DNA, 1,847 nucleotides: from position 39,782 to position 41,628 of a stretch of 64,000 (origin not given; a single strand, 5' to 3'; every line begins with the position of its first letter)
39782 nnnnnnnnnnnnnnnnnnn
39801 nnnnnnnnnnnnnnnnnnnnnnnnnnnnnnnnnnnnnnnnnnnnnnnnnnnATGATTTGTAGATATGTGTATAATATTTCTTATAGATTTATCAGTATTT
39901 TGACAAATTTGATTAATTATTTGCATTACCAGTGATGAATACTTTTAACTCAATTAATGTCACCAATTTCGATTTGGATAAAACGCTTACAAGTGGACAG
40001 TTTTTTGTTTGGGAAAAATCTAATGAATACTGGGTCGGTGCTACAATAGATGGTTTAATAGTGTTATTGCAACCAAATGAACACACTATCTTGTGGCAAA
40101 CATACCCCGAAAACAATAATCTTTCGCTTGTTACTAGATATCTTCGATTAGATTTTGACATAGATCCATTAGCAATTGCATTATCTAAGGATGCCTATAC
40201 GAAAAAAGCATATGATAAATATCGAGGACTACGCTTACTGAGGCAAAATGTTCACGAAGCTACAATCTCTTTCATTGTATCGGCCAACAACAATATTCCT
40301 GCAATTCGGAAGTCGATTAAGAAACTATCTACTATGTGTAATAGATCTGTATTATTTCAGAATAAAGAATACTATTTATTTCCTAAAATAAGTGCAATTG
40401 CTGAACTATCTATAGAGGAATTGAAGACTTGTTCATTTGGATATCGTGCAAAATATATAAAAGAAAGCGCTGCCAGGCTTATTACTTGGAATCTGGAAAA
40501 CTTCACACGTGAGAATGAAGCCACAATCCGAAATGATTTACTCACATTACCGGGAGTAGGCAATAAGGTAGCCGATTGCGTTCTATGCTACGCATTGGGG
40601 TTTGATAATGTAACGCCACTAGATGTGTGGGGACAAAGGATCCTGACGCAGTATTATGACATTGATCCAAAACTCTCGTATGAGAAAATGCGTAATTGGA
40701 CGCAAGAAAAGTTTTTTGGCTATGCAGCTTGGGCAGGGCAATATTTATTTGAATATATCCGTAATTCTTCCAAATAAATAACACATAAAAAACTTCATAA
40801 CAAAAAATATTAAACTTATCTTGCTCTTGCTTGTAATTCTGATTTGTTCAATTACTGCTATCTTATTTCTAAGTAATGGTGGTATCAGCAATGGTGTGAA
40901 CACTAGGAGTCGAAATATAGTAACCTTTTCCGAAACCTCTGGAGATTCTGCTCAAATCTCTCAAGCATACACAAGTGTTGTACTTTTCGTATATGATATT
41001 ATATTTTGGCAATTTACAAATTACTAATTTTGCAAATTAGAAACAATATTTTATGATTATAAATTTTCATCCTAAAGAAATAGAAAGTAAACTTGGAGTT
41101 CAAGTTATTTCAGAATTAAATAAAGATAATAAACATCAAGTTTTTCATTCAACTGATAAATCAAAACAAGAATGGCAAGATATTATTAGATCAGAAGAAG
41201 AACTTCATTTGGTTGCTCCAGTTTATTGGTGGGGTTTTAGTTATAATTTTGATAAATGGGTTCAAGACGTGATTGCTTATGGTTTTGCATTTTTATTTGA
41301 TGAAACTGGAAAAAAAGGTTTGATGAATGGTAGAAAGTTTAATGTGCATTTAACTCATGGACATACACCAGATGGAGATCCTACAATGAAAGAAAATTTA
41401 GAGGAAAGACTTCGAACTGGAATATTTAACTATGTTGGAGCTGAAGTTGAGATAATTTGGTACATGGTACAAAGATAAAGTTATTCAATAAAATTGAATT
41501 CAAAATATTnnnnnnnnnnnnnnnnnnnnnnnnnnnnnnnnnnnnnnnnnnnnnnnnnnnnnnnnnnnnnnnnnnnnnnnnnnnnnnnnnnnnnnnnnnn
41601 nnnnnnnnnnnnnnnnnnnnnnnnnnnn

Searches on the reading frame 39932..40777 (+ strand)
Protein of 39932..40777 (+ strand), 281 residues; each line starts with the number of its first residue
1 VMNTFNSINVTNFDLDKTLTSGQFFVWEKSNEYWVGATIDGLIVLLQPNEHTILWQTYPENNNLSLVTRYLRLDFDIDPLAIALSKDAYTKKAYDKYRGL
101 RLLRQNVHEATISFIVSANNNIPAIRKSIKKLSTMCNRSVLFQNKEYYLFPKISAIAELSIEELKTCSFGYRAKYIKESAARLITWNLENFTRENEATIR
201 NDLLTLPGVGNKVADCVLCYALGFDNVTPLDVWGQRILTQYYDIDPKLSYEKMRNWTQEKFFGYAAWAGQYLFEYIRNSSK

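Call 23: search_protein_families(library=pfam, proteins=[window:39932-40777:+], max_evalue=0.001)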
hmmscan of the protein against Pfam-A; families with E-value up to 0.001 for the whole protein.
window:39932-40777:+ (281 aa): 3 families
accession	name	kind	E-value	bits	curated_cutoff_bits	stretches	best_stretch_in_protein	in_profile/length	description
PF07934.18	OGG_N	-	4.2e-18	66.1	23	1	8-110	4-114/115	8-oxoguanine DNA glycosylase, N-terminal domain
PF00730.31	HhH-GPD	-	4.8e-11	43.4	26.2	1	112-258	1-103/108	HhH-GPD superfamily base excision DNA repair protein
PF00633.29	HHH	-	0.00025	21.2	24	0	201-220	11-30/30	Helix-hairpin-helix motif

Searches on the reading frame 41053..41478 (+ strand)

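Call 79: search_protein_families(library=pfam, proteins=[window:41053-41478:+], max_evalue=0.01)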
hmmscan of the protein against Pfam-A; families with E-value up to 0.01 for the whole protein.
window:41053-41478:+ (141 aa): 2 families
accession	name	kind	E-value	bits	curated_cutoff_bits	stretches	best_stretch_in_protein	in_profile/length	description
PF02525.22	Flavodoxin_2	-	3.5e-11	43.6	27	1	32-131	63-168/198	Flavodoxin-like fold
PF14922.11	FWWh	-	0.00077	19.8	25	1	7-68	5-61/150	Protein of unknown function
